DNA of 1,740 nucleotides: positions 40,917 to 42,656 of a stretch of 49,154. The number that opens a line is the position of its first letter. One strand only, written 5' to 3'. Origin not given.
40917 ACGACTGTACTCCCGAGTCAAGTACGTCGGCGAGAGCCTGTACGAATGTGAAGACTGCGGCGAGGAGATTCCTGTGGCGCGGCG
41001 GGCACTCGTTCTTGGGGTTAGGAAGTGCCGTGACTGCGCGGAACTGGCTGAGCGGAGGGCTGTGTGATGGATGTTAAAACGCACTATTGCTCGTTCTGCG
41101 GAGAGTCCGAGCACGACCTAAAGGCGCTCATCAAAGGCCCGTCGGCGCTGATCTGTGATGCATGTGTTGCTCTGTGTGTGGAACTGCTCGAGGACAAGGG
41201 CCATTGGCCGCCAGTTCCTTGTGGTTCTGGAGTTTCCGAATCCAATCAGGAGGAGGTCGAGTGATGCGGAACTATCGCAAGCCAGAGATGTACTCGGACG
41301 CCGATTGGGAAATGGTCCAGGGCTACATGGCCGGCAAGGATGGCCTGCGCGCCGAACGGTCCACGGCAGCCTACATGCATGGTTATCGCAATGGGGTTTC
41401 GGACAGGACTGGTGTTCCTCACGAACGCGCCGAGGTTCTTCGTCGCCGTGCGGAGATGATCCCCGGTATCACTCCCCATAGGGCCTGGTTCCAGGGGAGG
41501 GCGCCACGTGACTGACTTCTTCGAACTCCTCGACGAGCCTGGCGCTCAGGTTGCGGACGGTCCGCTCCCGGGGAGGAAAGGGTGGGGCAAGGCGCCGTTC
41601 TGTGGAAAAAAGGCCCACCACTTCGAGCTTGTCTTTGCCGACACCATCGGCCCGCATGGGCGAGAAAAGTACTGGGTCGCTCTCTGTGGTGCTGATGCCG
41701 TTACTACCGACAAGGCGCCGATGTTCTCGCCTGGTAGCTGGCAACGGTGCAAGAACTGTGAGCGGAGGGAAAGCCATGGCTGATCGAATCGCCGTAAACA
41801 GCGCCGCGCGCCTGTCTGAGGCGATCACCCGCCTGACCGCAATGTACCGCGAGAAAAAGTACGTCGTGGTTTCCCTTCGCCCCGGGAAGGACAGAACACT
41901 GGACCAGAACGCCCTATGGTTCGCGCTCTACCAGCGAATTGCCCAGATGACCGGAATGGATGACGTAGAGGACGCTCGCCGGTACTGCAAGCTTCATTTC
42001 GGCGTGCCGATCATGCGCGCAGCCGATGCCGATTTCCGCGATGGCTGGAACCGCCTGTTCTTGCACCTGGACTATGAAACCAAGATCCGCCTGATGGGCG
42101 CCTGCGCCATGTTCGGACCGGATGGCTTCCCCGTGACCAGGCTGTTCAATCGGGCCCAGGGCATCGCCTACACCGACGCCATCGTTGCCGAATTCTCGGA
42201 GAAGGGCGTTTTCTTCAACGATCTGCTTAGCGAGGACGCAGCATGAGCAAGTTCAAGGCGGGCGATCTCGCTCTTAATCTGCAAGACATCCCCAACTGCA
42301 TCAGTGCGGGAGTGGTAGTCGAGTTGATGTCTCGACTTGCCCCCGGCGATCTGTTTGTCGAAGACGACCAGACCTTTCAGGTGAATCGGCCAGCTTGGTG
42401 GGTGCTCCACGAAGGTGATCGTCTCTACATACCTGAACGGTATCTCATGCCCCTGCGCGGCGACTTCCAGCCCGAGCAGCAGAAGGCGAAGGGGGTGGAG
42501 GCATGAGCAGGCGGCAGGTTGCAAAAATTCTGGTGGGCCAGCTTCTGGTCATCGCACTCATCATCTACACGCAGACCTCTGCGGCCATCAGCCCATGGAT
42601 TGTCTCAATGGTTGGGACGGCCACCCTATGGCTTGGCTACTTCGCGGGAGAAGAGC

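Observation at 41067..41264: Phage-encoded free ClpX zinc-binding domain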

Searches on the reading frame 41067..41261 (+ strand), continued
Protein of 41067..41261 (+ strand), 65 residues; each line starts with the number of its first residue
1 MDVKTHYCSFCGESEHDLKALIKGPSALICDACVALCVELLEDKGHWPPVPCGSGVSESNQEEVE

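Call 43: get_annotated_region(hit=H29, flank=1500)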
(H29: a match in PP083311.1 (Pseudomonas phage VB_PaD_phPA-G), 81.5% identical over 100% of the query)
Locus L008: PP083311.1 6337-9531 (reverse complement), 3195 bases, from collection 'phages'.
description: Pseudomonas phage VB_PaD_phPA-G, partial genome.
organism: Pseudomonas phage VB_PaD_phPA-G (NCBI taxid 3141252)
taxonomy: Viruses; Duplodnaviria; Heunggongvirae; Uroviricota; Caudoviricetes; Detrevirus
host: Pseudomonas aeruginosa; source: sewage network of Aveiro; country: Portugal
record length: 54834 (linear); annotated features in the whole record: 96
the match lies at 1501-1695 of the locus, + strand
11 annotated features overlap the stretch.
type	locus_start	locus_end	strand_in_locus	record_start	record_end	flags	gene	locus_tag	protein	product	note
CDS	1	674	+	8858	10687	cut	-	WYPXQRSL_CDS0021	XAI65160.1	DNA primase/helicase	-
CDS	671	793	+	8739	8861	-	-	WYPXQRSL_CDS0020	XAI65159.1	hypothetical protein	-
CDS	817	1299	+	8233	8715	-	-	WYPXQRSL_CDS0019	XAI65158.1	hypothetical protein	-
CDS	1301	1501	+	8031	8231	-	-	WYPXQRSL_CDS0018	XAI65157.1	DksA-like zinc-finger protein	-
CDS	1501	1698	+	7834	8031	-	-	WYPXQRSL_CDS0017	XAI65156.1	protease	-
CDS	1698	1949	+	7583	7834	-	-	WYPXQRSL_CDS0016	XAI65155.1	hypothetical protein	-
CDS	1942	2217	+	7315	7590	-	-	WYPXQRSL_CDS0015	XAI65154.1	hypothetical protein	-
CDS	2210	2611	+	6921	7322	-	-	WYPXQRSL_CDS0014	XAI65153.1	NinB/Orf homologous recombination mediator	-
CDS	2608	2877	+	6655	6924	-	-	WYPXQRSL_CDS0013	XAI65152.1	hypothetical protein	-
CDS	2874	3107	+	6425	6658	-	-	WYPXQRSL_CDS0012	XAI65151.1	hypothetical protein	-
CDS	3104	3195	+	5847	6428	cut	-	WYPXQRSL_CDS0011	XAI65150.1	NinG/Rap DNA junction specific endonuclease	-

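Call 45: get_annotated_region(hit=H28, flank=1500)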
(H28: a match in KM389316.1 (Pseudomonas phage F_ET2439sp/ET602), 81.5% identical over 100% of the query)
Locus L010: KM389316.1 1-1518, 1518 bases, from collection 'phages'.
description: UNVERIFIED: Pseudomonas phage F_ET2439sp/ET602 clone ctg7180000000092 genomic sequence.
organism: Pseudomonas phage F_ET2439sp/ET602 (NCBI taxid 1542101)
taxonomy: Viruses; Duplodnaviria; Heunggongvirae; Uroviricota; Caudoviricetes
host: -; source: -; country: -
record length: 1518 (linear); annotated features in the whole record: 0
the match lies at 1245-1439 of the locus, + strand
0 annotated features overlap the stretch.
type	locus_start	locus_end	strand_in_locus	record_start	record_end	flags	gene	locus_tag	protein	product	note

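Call 48: find_related_loci(query=window:41067-41261:+, collection=viral_contigs, flank=4000)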
Query seq(65 aa) (65 aa) in viral_contigs; peptide patterns used: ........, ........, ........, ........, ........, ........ (x = any residue, [..] = any of these).
40 stretches matched a pattern; 24 encode a relative of the query (tblastn E <= 1e-3); 23 distinct loci.
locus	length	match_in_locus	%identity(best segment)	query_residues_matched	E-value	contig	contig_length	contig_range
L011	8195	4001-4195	100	1-65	1e-40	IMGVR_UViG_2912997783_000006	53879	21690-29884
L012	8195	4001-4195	100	1-65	1e-40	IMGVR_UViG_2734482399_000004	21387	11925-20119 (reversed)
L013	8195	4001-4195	98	1-65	1e-39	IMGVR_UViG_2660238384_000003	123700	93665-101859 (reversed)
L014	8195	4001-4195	98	1-65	1e-39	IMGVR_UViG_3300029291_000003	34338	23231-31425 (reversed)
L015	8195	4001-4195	98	1-65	1e-39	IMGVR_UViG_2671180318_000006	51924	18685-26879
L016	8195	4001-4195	98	1-65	1e-39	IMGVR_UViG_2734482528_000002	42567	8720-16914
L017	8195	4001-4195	98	1-65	1e-39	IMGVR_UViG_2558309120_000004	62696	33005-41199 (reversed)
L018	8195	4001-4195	98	1-65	1e-39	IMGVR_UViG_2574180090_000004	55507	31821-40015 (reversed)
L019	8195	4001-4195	98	1-65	1e-39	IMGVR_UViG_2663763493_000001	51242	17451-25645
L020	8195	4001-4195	98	1-65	1e-39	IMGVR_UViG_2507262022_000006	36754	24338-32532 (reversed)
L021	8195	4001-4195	82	1-65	1e-31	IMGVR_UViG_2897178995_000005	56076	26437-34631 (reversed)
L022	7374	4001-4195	82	1-65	1e-31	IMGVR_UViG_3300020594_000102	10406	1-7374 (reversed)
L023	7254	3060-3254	82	1-65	1e-31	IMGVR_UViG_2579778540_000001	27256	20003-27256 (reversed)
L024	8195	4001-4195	82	1-65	1e-31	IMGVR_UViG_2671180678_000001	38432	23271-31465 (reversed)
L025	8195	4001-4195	82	1-65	1e-31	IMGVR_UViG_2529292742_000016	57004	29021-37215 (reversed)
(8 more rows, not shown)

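Call 54: search_protein_families(library=ncbifam, proteins=[window:41067-41261:+], max_evalue=0.01)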
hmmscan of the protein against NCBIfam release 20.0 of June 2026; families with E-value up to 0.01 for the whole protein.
window:41067-41261:+ (65 aa): 2 families
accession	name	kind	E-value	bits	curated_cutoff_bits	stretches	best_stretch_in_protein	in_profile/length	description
NF003745.1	PRK05342.1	equivalog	4.1e-10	39.1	359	1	4-44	4-44/418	ATP-dependent Clp protease ATP-binding subunit ClpX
TIGR00382.1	clpX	equivalog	3.3e-09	36.3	370.75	1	4-45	7-48/414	ATP-dependent protease ATP-binding subunit ClpX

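Call 55: search_protein_families(library=padloc, proteins=[window:41067-41261:+], max_evalue=0.01)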
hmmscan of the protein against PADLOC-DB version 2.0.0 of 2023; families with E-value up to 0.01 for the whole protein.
window:41067-41261:+ (65 aa): 0 families

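Call 58: find_related_loci(query=A1, collection=viral_contigs, flank=3000)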
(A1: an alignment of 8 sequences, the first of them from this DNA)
Query A1 (65 aa) in viral_contigs; peptide patterns used: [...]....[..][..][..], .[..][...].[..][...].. (x = any residue, [..] = any of these).
525 stretches matched a pattern; 378 encode a relative of the query (tblastn E <= 1e-3); the best 80 are kept; 80 distinct loci.
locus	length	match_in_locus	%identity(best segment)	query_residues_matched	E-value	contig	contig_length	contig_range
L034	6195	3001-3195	100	1-65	3e-40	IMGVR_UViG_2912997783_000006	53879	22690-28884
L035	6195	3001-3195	100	1-65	3e-40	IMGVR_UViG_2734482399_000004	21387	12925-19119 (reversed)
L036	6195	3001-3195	98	1-65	3e-39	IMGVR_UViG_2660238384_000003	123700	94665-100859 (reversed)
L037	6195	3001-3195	98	1-65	3e-39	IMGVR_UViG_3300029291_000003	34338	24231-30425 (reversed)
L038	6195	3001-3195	98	1-65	3e-39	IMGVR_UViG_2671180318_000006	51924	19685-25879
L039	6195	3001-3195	98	1-65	3e-39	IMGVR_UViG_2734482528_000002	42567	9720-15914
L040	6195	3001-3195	98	1-65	3e-39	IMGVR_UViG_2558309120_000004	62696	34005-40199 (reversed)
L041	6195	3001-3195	98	1-65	3e-39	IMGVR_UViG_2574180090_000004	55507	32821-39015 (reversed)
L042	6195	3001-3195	98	1-65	3e-39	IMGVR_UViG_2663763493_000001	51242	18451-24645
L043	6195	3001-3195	98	1-65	3e-39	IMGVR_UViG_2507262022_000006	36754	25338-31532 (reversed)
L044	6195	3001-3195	82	1-65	3e-31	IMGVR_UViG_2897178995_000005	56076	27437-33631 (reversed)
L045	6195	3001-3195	82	1-65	3e-31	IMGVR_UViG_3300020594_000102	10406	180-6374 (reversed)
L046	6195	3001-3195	82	1-65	3e-31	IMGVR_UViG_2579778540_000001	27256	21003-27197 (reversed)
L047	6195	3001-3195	82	1-65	3e-31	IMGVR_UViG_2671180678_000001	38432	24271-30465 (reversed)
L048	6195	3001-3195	82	1-65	3e-31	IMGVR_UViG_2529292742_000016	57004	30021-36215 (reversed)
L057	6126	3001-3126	60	7-48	2e-14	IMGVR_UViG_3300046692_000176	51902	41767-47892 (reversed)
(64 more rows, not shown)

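Call 59: predict_structure(alignment_id=A2)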
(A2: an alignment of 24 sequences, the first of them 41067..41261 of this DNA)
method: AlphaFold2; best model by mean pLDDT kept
length: 65 residues; sequences in the alignment: 24
mean_pLDDT: 75.2   pTM: 0.52
mean pLDDT of the five models: 75.2, 75.1, 73.2, 72.4, 69.6
residues with pLDDT >= 90: 20; 70-90: 20; 50-70: 16; < 50: 9
segments of 3 or more residues with pLDDT < 50: 56-59
pLDDT, mean of each block of 10 residues (from residue 1): 79 90 91 89 64 47 56
secondary structure, 60 per line:
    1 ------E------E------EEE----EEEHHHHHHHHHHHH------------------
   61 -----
elements in order: E21-23 E28-30 H31-42

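Call 63: fold_search(model_id=the predicted structure, library=pdb)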
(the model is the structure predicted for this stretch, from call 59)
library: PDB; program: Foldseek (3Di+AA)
matches with E <= 10: 71; with E <= 0.001: 1
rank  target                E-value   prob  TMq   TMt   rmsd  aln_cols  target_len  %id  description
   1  2ds5_A                9.1e-04  1.00  0.58  0.86   0.9        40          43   52  Structure of the ZBD in the orthorhomibic crystal from (released 2007-02-13)
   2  2ds6_A                1.7e-03  1.00  0.58  0.87   1.0        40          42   52  Structure of the ZBD in the tetragonal crystal form (released 2007-02-13)
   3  2ds5_B                2.6e-03  1.00  0.59  0.85   1.0        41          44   51  Structure of the ZBD in the orthorhomibic crystal from (released 2007-02-13)
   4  2ds8_B                3.7e-03  1.00  0.59  0.91   1.0        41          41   51  Structure of the ZBD-XB complex (released 2007-02-13)
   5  9a5x_A                6.3e-03  1.00  0.61  0.10   1.1        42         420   38  Integrative model of CLPX-CLPP by crosslinking MS and deep learning (released 2024-09-18)
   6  2ds6_B                6.7e-03  1.00  0.55  0.85   1.0        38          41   53  Structure of the ZBD in the tetragonal crystal form (released 2007-02-13)
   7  2ds7                  7.6e-03  1.00  0.55  0.87   0.7        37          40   51  Structure of the ZBD in the hexagonal crystal form (released 2007-02-13)
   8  1ovx_A                4.3e-02  1.00  0.45  0.69   1.8        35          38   57  NMR structure of the E. coli ClpX chaperone zinc binding domain dimer (released 2003-12-30)
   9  3ng2_A                5.7e-01  0.47  0.44  0.43  11.7        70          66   10  Crystal structure of the RNF4 ring domain dimer (released 2010-10-06)
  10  4hc7_B                8.0e-01  0.35  0.39  0.28  15.2        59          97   19  Crystal structure of the full DNA binding domain of GATA3-complex 2 (released 2012-12-05)
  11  2d8y_MODEL_1_A        1.2e+00  0.25  0.37  0.28   6.2        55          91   20  Solution structure of the LIM domain of Epithelial protein lost in neoplasm (released 2006-06-08)
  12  4hc7_A                1.4e+00  0.33  0.42  0.27  13.4        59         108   17  Crystal structure of the full DNA binding domain of GATA3-complex 2 (released 2012-12-05)
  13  2vus_M                1.6e+00  0.33  0.38  0.53  11.4        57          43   18  Crystal structure of unliganded NmrA-AreA zinc finger complex (released 2008-07-29)
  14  1y0j_MODEL_1_A        1.7e+00  0.23  0.33  0.48   4.8        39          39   15  Zinc fingers as protein recognition motifs: structural basis for the GATA-1/Friend of GATA interaction (released 2005-01-25)
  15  2vus_K                1.9e+00  0.41  0.37  0.54   2.7        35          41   23  Crystal structure of unliganded NmrA-AreA zinc finger complex (released 2008-07-29)
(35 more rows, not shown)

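Call 77: search_protein_families(library=phrogs, proteins=[L006:2321-2650:+, L002:3001-3177:+], max_evalue=0.001)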
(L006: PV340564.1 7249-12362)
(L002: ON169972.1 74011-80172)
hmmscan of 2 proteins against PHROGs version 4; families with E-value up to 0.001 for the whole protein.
L006:2321-2650:+ (110 aa): 3 families
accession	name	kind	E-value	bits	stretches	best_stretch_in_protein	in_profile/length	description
phrog_6797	-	unknown function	2.1e-58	196.2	1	1-106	5-107/107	-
phrog_12435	-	other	7.6e-12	46.1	1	60-98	3-41/65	protease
phrog_5259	-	unknown function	0.00037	21.2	1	64-107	12-58/70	-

L002:3001-3177:+ (59 aa): 3 families
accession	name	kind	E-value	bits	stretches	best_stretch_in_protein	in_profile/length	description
phrog_12435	-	other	3e-22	79.4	1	1-55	1-55/65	protease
phrog_6797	-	unknown function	1.3e-07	32.7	1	3-44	61-102/107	-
phrog_5259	-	unknown function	1e-06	29.4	1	6-46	11-54/70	-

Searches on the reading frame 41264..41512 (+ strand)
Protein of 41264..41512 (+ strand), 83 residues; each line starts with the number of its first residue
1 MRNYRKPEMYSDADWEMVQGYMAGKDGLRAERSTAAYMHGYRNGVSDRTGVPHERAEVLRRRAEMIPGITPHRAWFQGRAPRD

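Call 4: search_protein_families(library=phrogs, proteins=[window:41264-41512:+], max_evalue=0.01)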
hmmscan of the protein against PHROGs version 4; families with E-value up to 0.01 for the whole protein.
seq(83 aa): 2 families
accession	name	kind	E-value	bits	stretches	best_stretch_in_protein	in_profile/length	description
phrog_12505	-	unknown function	9.2e-57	190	1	1-83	1-83/83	-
phrog_4460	-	unknown function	5.6e-06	27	1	14-57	11-57/68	-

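Call 5: search_protein_families(library=pfam, proteins=[window:41264-41512:+], max_evalue=0.01)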
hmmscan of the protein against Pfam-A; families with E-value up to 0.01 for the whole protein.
seq(83 aa): 0 families

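Call 40: search_dna_similar(query=window:41264-41512:+, collection=phages, mode=protein, max_rows=60, max_evalue=0.001)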
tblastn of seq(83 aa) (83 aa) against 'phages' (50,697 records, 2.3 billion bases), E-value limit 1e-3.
Records with a match: 10; places in all: 10; records where one place covers at least 80% of the query: 9.
Best place of each record, by identity: 95-99% 2; 90-95% 3; 80-90% 4; 60-80% 1.
By first word of the organism name: Pseudomonas 10.
By host as written in the record: - 3; Pseudomonas aeruginosa 2; Pseudomonas aeruginosa P9W 2; Pseudomonas aeruginosa 382 1; Pseudomonas aeruginosa WH-SGI-V-07651 1; Pseudomonas aeruginosa strain 1-13 1.
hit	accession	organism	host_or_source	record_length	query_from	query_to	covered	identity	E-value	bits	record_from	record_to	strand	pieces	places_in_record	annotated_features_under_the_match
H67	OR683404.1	Pseudomonas phage Haboob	Pseudomonas aeruginosa 382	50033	1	83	100%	94.0%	1e-46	163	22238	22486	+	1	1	hypothetical protein (x2) | TraR/DksA family transcriptional regulator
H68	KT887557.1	Pseudomonas phage phi1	Pseudomonas aeruginosa WH-SGI-V-07651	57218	1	82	99%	90.2%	1e-43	154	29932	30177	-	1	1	hypothetical protein | ATP-dependent Clp protease ATP-binding subunit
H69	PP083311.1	Pseudomonas phage VB_PaD_phPA-G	Pseudomonas aeruginosa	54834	1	82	99%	87.8%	7e-43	152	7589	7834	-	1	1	hypothetical protein (x2) | protease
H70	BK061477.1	Pseudomonas phage vB_PaeS-D14C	Pseudomonas aeruginosa strain 1-13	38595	1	82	99%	87.8%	8e-43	152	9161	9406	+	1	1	hypothetical protein | Phage protein | putative transcriptional regulator DksA, TraR, DnaK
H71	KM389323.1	Pseudomonas phage F_ET2439sp/ET602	-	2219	1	73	88%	97.3%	3e-40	144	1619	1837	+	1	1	record has no annotation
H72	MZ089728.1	Pseudomonas phage PSA04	wastewater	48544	1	73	88%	97.3%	4e-40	144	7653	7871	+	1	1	hypothetical protein (x2)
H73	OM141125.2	Pseudomonas phage PP9W2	Pseudomonas aeruginosa P9W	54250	1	78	94%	84.6%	6e-38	138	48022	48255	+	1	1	hypothetical protein | recombination protein | Clp protease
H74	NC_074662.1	Pseudomonas phage PP9W2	Pseudomonas aeruginosa P9W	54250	1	78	94%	84.6%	6e-38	138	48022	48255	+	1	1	hypothetical protein | recombination protein | Clp protease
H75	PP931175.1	Pseudomonas phage PACT201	Pseudomonas aeruginosa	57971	1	80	96%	72.8%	1e-28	112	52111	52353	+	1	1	hypothetical protein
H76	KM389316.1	Pseudomonas phage F_ET2439sp/ET602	-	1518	1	25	30%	92.0%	2e-7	52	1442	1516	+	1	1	record has no annotation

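Call 44: get_annotated_region(hit=H67, flank=1500)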
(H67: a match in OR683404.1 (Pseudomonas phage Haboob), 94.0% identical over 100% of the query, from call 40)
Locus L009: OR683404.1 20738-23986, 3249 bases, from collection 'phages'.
description: Pseudomonas phage Haboob, complete genome.
organism: Pseudomonas phage Haboob (NCBI taxid 3097003)
taxonomy: Viruses; Duplodnaviria; Heunggongvirae; Uroviricota; Caudoviricetes
host: Pseudomonas aeruginosa 382; source: -; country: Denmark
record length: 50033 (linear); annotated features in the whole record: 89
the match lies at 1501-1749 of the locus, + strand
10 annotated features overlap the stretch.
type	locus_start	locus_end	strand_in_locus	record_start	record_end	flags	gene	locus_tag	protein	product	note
CDS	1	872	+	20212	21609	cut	-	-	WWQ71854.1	replicative DNA helicase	label: replicative DNA helicase (DnaB)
CDS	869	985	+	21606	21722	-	-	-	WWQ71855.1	hypothetical protein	label: hypothetical protein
CDS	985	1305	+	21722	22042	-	-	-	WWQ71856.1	hypothetical protein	-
CDS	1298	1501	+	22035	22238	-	-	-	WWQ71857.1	TraR/DksA family transcriptional regulator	label: TraR/DksA family transcriptional regulator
CDS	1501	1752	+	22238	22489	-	-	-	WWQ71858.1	hypothetical protein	-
CDS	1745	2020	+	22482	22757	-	-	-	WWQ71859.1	hypothetical protein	-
CDS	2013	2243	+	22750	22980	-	-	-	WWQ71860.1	hypothetical protein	-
CDS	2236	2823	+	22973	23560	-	-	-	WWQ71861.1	hypothetical protein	label: hypothetical protein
CDS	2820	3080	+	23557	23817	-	-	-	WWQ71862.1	hypothetical protein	-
CDS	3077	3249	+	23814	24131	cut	-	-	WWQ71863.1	hypothetical protein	label: hypothetical protein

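Call 54: search_protein_families(library=ncbifam, proteins=[window:41264-41512:+], max_evalue=0.01)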
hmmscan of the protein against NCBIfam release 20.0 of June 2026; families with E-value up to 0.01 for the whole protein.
window:41264-41512:+ (83 aa): 0 families

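Call 55: search_protein_families(library=padloc, proteins=[window:41264-41512:+], max_evalue=0.01)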
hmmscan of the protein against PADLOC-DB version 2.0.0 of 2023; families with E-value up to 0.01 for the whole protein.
window:41264-41512:+ (83 aa): 0 families

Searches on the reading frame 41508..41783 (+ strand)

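Call 78: search_protein_families(library=phrogs, proteins=[window:41508-41783:+], max_evalue=0.00001)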
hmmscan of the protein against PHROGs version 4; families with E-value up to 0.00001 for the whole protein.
window:41508-41783:+ (91 aa): 1 family
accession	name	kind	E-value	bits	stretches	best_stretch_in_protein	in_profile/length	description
phrog_28088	-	unknown function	1.1e-62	209.5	1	1-91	1-91/91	-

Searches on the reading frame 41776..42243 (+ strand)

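Call 78: search_protein_families(library=phrogs, proteins=[window:41776-42243:+], max_evalue=0.00001)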
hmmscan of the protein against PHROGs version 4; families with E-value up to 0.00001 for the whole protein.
seq(156 aa): 2 families
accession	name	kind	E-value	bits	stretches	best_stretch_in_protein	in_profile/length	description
phrog_7283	-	DNA, RNA and nucleotide metabolism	2.5e-79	265.7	1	1-156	1-156/156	NinB/ Orf homologous recombination mediator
phrog_72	-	DNA, RNA and nucleotide metabolism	2.1e-07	32.2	1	8-75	15-90/161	NinB/ Orf homologous recombination mediator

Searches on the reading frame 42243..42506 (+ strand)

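Call 78: search_protein_families(library=phrogs, proteins=[window:42243-42506:+], max_evalue=0.00001)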
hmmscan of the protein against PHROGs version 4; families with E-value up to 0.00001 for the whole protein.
window:42243-42506:+ (87 aa): 1 family
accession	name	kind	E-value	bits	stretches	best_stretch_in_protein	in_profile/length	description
phrog_2529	-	unknown function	1.4e-28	100.2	1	1-87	2-100/101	-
